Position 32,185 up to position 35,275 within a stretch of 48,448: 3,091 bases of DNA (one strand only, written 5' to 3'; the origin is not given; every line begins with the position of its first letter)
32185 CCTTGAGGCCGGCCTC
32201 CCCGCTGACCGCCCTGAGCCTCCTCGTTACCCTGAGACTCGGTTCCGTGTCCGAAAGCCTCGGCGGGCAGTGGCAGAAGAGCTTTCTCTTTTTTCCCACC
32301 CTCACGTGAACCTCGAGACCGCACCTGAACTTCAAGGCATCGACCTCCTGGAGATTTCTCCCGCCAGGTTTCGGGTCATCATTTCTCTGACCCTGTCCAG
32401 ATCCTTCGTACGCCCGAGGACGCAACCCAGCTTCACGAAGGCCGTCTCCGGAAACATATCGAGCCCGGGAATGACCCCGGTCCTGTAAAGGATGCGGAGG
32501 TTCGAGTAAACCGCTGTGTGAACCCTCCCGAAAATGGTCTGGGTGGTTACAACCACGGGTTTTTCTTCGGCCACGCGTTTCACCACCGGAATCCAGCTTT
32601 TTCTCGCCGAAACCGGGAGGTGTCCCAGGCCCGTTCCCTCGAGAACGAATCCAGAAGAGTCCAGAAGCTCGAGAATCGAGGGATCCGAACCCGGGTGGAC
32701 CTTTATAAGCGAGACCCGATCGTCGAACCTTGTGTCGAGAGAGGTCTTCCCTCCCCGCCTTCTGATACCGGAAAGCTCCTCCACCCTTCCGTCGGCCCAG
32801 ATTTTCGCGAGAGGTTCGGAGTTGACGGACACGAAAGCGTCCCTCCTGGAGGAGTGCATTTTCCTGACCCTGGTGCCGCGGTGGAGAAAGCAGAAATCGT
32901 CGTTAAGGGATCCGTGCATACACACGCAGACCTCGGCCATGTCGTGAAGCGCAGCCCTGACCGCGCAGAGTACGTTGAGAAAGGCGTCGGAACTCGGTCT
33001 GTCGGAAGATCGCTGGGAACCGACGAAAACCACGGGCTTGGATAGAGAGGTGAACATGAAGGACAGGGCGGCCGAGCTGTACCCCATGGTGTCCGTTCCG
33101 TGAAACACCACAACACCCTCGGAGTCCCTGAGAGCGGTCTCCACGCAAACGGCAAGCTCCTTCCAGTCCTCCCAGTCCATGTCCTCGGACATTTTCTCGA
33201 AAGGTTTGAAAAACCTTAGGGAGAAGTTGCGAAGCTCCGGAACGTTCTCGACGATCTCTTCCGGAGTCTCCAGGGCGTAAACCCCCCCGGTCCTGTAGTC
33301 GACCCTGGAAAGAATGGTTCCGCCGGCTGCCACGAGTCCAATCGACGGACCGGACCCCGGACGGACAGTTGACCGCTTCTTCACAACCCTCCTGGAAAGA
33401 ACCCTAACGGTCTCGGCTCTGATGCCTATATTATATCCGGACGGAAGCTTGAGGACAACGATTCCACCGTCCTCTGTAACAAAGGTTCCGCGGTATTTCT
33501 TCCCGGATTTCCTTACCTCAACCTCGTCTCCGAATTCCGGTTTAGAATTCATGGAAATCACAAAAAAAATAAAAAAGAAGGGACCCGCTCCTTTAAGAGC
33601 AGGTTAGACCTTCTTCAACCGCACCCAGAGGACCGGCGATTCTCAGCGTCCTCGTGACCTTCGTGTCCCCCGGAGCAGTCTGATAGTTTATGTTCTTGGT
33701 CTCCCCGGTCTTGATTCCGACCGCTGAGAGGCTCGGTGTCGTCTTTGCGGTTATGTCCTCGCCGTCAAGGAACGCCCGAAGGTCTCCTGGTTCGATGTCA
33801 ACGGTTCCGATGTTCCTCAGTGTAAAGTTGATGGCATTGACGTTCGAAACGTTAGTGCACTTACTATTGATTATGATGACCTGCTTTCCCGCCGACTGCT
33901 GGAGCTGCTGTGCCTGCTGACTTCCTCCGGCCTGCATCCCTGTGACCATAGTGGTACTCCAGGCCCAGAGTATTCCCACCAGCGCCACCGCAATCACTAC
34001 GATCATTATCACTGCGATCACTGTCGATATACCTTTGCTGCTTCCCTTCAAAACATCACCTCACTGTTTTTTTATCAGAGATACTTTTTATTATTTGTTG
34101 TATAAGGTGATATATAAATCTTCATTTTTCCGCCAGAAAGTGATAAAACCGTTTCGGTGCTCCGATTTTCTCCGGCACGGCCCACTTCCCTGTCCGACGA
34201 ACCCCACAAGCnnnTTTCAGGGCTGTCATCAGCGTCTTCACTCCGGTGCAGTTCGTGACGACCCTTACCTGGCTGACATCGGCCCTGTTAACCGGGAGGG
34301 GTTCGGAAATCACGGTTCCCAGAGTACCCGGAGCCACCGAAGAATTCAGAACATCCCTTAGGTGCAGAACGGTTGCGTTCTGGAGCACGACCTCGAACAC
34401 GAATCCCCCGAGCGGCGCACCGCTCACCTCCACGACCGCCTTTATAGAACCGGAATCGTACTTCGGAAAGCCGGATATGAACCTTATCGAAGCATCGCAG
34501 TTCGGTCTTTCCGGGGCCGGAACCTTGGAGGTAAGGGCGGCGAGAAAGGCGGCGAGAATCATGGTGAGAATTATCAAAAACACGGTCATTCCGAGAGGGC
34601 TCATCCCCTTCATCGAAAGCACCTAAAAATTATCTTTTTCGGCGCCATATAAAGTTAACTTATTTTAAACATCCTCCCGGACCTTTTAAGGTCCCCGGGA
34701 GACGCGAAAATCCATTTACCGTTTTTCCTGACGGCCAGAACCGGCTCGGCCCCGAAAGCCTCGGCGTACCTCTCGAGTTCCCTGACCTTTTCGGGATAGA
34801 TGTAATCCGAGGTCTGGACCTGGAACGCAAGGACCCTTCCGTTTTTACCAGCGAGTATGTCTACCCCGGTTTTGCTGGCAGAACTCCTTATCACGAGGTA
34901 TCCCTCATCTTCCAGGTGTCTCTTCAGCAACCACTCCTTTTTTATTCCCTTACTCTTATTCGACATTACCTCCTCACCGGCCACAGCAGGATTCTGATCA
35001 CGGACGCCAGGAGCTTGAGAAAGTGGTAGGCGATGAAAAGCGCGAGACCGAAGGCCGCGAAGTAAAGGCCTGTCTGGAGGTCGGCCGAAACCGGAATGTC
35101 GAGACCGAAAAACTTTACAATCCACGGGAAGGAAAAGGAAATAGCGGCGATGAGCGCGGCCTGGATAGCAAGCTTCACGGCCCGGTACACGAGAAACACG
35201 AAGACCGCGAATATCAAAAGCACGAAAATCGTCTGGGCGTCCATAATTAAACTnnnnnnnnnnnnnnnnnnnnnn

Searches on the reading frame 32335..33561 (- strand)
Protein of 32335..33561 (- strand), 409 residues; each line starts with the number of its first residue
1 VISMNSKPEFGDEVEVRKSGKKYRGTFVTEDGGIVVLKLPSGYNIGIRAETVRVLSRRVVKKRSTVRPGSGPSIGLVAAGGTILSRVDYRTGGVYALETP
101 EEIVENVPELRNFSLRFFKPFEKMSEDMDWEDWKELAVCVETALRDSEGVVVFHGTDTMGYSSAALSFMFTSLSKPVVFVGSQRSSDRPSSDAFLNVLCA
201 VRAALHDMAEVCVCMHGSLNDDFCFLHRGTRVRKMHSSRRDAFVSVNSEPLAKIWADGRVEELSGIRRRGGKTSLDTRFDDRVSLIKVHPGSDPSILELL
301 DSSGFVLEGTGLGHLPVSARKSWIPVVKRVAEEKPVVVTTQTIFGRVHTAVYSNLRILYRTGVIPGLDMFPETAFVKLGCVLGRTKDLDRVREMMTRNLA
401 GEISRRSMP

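Call 22: search_protein_families(library=pfam, proteins=[window:32335-33561:-], max_evalue=0.00001)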
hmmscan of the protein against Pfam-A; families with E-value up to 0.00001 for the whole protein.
window:32335-33561:- (409 aa): 3 families
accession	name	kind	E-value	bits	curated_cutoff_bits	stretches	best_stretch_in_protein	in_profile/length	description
PF00710.25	Asparaginase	-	2.2e-54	184.3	22.5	1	74-259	2-184/193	Asparaginase, N-terminal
PF17763.6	Asparaginase_C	-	1.7e-22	80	34.6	1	282-395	1-114/114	Glutaminase/Asparaginase C-terminal domain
PF18195.6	GatD_N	-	2.3e-11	43.3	25.7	1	9-53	2-50/54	GatD N-terminal domain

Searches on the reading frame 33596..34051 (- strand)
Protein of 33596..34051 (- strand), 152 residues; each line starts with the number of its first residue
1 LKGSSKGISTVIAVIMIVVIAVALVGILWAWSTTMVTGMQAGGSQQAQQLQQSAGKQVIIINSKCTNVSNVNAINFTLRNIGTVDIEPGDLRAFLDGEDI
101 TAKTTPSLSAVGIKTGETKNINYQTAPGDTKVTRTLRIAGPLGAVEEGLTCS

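Call 53: search_protein_families(library=pfam, proteins=[window:33596-34051:-], max_evalue=0.1)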
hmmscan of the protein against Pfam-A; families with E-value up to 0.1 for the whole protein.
window:33596-34051:- (152 aa): 3 families
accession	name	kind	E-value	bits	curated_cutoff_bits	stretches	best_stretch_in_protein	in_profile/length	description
PF01917.21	Arch_flagellin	-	0.00015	22.6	29.5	1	5-117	2-104/162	Archaebacterial flagellin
PF07705.17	CARDB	-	0.0082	16.8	22.7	1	62-127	11-71/101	CARDB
PF16982.10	Flp1_like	-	0.0092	15.9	33.5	1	10-27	10-27/49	Putative Flagellin, Flp1-like, domain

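Call 60: search_protein_families(library=ncbifam, proteins=[window:33596-34051:-], max_evalue=1)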
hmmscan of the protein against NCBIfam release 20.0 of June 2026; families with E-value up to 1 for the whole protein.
window:33596-34051:- (152 aa): 9 families
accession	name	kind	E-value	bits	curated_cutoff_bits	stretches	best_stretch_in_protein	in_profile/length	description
NF046073.1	UpsA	equivalog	8.6e-08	32.4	130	1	6-92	2-76/136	pilin subunit UpsA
NF052591.1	ArlG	equivalog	5.1e-05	23.3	110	1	5-132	3-135/148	archaellum stator protein ArlG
NF053669.1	bindosome_BasA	exception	0.00074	19.7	230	1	1-87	1-79/136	bindosome assembly system protein BasA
NF052590.1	ArlF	equivalog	0.00088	19.4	110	1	7-105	2-98/137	archaellum stator protein ArlF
NF045512.1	PyrPipCarbRedLhpI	equivalog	0.022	13.9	400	1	80-116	82-118/298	bifunctional Delta(1)-pyrroline-2-carboxylate/Delta(1)-piperideine-2-carboxylate reductase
NF047714.1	adhesin_SiiEA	exception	0.025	14.2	425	1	25-122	128-216/229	BapA-related adhesin SiiEA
NF046074.1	UpsB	equivalog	0.027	14.5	70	1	6-65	1-60/126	pilin subunit UpsB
TIGR02537.2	arch_flag_Nterm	domain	0.045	13.3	20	1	5-35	2-32/33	archaellin/type IV pilin N-terminal domain-containing protein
TIGR03094.1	sulfo_cyanin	equivalog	0.096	12.1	168.4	1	10-84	4-85/195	sulfocyanin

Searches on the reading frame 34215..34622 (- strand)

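Call 60: search_protein_families(library=ncbifam, proteins=[window:34215-34622:-], max_evalue=1)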
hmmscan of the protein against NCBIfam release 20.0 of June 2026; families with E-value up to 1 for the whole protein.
window:34215-34622:- (136 aa): 1 family
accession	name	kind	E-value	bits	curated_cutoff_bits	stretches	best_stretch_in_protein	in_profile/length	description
NF033842.1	small_MgtS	equivalog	0.11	12.6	35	1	12-30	5-24/31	protein MgtS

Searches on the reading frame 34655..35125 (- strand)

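Call 96: search_protein_families(library=pfam, proteins=[window:34655-35125:-], max_evalue=0.001)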
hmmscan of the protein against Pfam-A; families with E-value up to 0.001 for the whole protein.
window:34655-35125:- (156 aa): 1 family
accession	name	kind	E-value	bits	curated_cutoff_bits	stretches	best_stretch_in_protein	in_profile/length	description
PF01870.24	Hjc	-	4.1e-15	55.9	21.1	1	66-143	5-91/93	Archaeal holliday junction resolvase (hjc)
